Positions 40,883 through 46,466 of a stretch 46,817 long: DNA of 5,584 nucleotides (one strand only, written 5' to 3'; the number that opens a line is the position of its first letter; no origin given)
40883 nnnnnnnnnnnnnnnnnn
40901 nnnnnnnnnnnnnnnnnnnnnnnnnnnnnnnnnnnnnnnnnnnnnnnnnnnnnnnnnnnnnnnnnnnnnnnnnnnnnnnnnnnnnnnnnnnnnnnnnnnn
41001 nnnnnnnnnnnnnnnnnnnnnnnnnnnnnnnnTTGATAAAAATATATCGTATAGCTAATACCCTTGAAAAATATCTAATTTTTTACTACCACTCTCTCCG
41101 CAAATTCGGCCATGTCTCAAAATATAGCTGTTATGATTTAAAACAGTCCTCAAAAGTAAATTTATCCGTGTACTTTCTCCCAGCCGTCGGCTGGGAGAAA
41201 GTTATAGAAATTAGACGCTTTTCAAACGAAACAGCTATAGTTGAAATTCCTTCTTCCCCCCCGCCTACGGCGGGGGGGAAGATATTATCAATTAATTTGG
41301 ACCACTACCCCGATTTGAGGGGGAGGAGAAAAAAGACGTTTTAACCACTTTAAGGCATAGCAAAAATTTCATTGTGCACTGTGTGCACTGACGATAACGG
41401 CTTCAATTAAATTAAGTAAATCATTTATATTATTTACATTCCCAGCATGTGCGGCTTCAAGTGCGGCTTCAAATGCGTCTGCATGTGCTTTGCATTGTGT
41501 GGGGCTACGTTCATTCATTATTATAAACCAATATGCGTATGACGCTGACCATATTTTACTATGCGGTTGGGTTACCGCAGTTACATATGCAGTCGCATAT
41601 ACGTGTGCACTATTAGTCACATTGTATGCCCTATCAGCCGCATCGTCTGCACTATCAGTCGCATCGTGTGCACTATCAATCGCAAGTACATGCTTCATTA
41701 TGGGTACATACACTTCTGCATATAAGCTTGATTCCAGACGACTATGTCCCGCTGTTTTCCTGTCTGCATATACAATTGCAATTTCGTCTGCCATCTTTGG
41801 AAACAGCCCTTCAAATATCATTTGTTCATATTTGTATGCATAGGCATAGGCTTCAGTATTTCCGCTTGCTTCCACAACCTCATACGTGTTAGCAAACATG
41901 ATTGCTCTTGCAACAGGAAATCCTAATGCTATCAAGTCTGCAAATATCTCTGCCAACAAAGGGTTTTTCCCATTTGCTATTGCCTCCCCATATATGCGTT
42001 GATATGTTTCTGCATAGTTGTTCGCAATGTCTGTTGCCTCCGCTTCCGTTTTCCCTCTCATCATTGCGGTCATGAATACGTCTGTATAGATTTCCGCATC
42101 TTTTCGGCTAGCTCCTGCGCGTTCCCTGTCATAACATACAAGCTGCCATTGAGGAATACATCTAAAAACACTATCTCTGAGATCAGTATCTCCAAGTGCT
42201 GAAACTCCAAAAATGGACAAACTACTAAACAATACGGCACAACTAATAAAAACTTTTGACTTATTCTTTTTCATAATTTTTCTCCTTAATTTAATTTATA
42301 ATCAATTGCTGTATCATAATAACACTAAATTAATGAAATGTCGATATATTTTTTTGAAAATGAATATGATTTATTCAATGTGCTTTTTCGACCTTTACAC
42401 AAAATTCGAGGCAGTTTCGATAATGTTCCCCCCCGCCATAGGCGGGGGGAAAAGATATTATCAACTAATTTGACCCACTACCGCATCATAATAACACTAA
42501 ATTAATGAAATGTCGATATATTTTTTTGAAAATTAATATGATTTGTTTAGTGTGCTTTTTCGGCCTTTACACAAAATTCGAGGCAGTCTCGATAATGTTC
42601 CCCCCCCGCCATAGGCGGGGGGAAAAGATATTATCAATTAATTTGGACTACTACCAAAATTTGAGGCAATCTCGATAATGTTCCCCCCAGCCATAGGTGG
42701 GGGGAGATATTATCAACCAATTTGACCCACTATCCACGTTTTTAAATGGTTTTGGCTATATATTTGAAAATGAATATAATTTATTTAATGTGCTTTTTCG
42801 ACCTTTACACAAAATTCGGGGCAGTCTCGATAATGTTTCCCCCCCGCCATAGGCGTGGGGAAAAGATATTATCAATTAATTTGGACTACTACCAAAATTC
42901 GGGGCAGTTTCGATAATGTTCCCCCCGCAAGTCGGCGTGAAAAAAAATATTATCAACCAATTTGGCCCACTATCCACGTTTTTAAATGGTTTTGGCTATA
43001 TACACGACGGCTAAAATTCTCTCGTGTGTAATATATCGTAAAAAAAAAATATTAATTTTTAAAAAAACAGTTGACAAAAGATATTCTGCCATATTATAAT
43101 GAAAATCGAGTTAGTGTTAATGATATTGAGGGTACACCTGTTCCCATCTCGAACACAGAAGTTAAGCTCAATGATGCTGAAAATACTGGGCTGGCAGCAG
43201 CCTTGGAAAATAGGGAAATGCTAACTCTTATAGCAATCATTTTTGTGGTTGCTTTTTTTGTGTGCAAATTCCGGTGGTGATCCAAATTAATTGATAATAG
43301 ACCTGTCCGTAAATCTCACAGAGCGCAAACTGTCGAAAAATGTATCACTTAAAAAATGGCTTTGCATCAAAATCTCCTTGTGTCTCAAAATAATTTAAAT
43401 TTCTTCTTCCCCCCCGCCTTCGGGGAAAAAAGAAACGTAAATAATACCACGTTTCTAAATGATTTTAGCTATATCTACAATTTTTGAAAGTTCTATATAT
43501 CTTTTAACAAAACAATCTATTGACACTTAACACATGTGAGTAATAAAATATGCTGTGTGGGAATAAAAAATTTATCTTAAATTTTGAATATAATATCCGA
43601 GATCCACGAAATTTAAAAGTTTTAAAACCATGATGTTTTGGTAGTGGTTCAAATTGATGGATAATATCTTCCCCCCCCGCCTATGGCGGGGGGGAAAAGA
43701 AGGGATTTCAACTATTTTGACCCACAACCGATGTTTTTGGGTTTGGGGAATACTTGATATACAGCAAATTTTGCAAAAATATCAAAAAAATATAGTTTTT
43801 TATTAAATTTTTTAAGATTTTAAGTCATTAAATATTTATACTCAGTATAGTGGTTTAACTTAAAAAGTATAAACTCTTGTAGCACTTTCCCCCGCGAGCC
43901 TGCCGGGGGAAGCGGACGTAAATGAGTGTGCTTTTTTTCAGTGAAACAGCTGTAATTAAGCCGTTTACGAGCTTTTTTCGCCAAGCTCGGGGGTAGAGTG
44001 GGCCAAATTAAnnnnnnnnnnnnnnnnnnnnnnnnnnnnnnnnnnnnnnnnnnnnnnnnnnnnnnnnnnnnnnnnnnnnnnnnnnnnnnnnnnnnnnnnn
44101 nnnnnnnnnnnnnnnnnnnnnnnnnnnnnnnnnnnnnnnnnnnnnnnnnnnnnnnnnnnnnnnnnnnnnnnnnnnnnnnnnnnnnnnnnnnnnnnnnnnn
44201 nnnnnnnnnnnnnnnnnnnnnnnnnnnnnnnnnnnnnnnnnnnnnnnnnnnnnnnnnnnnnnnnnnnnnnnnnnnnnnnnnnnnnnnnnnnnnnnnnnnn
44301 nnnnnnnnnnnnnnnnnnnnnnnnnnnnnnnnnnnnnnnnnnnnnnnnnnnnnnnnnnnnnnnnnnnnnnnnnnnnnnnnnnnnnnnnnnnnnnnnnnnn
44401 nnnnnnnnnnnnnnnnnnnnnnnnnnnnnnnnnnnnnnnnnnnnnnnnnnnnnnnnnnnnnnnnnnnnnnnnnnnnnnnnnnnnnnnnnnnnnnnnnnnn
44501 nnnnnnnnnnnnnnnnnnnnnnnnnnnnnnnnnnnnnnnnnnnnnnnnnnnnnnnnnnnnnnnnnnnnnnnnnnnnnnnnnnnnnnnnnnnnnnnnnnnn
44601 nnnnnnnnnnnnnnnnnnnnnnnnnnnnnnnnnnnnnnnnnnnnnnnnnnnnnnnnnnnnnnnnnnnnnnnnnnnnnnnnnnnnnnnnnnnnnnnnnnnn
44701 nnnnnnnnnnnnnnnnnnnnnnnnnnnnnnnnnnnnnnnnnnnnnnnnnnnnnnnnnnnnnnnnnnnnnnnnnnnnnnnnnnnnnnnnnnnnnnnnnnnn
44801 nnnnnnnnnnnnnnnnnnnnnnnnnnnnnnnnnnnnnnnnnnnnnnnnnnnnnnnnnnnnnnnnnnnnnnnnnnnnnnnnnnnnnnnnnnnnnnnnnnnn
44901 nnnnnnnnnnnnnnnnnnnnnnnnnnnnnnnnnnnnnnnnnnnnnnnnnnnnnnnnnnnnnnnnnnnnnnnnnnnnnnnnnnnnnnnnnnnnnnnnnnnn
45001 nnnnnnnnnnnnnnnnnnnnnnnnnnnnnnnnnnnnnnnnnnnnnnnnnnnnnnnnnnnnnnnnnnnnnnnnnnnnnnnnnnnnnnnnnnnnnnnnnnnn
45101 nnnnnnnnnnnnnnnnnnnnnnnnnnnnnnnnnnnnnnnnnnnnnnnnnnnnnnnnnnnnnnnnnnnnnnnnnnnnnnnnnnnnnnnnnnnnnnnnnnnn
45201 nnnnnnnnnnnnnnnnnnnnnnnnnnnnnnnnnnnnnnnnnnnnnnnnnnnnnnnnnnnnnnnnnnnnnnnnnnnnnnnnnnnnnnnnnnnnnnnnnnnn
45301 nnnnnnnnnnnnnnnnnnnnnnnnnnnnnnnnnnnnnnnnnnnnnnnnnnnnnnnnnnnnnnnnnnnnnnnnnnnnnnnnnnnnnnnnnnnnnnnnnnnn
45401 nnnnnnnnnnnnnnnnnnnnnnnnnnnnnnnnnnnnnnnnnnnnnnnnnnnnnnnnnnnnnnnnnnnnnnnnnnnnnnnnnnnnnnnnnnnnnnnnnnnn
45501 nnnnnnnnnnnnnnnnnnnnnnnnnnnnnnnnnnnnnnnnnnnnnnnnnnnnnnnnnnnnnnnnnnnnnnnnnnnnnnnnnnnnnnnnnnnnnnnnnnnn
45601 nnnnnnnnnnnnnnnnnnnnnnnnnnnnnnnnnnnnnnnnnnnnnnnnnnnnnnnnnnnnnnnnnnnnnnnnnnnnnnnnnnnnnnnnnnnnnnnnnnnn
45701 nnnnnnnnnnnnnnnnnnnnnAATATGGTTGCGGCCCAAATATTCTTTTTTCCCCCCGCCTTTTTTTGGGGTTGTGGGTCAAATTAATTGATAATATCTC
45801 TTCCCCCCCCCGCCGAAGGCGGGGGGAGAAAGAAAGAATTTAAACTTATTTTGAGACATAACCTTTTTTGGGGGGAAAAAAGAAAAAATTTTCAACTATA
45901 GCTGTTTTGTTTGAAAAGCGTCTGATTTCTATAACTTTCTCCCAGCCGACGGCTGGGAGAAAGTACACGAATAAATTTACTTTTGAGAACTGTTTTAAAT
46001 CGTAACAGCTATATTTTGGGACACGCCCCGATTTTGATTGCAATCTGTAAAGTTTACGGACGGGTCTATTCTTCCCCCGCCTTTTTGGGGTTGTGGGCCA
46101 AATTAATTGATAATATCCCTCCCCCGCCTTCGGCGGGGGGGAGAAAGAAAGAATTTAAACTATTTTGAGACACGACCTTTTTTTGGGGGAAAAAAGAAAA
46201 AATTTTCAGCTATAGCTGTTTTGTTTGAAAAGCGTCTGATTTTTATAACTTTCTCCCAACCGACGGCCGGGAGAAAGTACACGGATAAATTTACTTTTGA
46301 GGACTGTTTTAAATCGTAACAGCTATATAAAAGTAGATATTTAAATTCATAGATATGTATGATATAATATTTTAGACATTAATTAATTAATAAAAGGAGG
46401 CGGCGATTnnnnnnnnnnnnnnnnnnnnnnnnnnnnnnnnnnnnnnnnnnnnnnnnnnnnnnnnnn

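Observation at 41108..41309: TATAG-terminated elements (A, D, E, I) insert at TA: two interrupted B copies show the duplication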

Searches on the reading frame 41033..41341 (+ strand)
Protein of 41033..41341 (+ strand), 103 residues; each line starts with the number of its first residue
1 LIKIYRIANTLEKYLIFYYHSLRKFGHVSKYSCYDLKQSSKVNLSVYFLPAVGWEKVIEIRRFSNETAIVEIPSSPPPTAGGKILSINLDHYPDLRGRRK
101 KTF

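Call 36: find_homologous_proteins(query=window:41033-41341:+, max_evalue=10)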
Query window:41033-41341:+ (103 aa): 31 proteins with E <= 10 among 40 candidates.
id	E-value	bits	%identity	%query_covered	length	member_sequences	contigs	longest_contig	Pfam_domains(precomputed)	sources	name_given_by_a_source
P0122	2.4e-30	123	100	56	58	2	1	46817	-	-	-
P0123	8.4e-20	89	87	38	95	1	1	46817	-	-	-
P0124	8.6e-20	89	81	55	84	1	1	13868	-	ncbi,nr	ncbi:MAG: hypothetical protein LBR79_02710 [Oscillospiraceae bacterium]|nr:hypothetical protein [Osc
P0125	3.2e-19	87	68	70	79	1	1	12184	-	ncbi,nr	ncbi:MAG: hypothetical protein LBR79_05640 [Oscillospiraceae bacterium]|nr:hypothetical protein [Osc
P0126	9.6e-19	85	58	83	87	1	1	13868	-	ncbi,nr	ncbi:MAG: hypothetical protein LBR79_02630 [Oscillospiraceae bacterium]|nr:hypothetical protein [Osc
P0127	1.2e-18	85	65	67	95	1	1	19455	-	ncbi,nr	ncbi:MAG: hypothetical protein LBR79_02125 [Oscillospiraceae bacterium]|nr:hypothetical protein [Osc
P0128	1.4e-17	82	76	56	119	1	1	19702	-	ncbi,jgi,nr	ncbi:MAG: hypothetical protein LBR79_02855 [Oscillospiraceae bacterium]|jgi:hypothetical protein|nr:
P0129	1.8e-17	81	59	57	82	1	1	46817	-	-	-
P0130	5.9e-16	76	64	60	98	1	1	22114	-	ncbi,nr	ncbi:MAG: hypothetical protein LBR79_03685 [Oscillospiraceae bacterium]|nr:hypothetical protein [Osc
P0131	9.9e-16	76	74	49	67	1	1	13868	-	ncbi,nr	ncbi:MAG: hypothetical protein LBR79_02670 [Oscillospiraceae bacterium]|nr:hypothetical protein [Osc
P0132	1.4e-15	75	84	44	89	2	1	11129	-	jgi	jgi:hypothetical protein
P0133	2.1e-15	75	75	51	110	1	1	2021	-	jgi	jgi:hypothetical protein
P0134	3.7e-15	74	76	51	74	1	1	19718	-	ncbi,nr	ncbi:MAG: hypothetical protein LBR79_03015 [Oscillospiraceae bacterium]|nr:hypothetical protein [Osc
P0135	4.7e-15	74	95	38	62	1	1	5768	-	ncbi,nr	ncbi:MAG: hypothetical protein LBR79_00155 [Oscillospiraceae bacterium]|nr:hypothetical protein [Osc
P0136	5.7e-15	73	81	47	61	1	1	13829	-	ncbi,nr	ncbi:MAG: hypothetical protein LBR79_04795 [Oscillospiraceae bacterium]|nr:hypothetical protein [Osc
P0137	1.3e-14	72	71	53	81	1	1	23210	-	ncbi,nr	ncbi:MAG: hypothetical protein LBR79_04995 [Oscillospiraceae bacterium]|nr:hypothetical protein [Osc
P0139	2.8e-14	71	86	42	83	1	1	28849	-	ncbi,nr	ncbi:MAG: hypothetical protein LBR79_05450 [Oscillospiraceae bacterium]|nr:hypothetical protein [Osc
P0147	1.2e-10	59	87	38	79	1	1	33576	-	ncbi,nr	ncbi:MAG: hypothetical protein LBR79_01260 [Oscillospiraceae bacterium]|nr:hypothetical protein [Osc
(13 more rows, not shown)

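Call 37: find_encoding_contigs(protein=P0147, flank=10000, max_places=3)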
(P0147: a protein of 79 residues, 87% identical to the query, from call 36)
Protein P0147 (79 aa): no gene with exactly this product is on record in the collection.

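Call 38: find_encoding_contigs(protein=P0139, flank=10000, max_places=3)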
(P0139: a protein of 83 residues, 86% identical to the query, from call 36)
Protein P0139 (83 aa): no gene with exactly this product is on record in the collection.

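Call 39: find_encoding_contigs(protein=P0137, flank=10000, max_places=3)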
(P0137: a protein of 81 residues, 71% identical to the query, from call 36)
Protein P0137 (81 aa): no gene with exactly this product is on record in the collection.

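Call 40: find_encoding_contigs(protein=P0132, flank=10000, max_places=3)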
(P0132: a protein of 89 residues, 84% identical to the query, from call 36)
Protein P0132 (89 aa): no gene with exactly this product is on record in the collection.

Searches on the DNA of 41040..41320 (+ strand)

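Call 52: search_dna_similar(query=window:41040-41320:+, collection=plasmids, mode=distant, max_evalue=0.01, max_rows=10)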
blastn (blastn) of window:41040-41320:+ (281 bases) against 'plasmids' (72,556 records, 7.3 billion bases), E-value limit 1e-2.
No match.

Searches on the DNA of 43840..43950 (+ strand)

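Call 53: search_dna_similar(query=window:43840-43950:+, collection=plasmids, mode=distant, max_evalue=0.1, max_rows=10)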
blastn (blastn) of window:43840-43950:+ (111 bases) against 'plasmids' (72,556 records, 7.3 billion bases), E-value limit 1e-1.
No match.

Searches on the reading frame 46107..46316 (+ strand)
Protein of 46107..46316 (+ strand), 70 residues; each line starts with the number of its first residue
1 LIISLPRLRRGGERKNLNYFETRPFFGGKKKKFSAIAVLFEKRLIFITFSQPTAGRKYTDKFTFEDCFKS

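Call 63: find_homologous_proteins(query=window:46107-46316:+, max_evalue=10)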
Query window:46107-46316:+ (70 aa): 8 proteins with E <= 10 among 8 candidates.
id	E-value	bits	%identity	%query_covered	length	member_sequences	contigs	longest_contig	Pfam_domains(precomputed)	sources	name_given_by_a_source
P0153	2.4e-14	70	62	86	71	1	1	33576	-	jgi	jgi:hypothetical protein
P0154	5.4e-14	69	57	100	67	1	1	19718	-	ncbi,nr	ncbi:MAG: hypothetical protein LBR79_03005 [Oscillospiraceae bacterium]|nr:hypothetical protein [Osc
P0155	8.3e-13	65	61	86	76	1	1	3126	-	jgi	jgi:hypothetical protein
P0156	2.6e-10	57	89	50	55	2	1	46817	-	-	-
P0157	3.0e-10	57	74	60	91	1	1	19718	-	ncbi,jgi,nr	ncbi:MAG: hypothetical protein LBR79_03030 [Oscillospiraceae bacterium]|jgi:hypothetical protein|nr:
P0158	9.3e-10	56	86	50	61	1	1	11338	-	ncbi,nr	ncbi:MAG: hypothetical protein LBR79_01525, partial [Oscillospiraceae bacterium]|nr:hypothetical pro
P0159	1.2e-9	55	83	50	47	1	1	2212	-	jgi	jgi:hypothetical protein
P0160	2.7e-9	54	86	50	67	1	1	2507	-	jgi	jgi:hypothetical protein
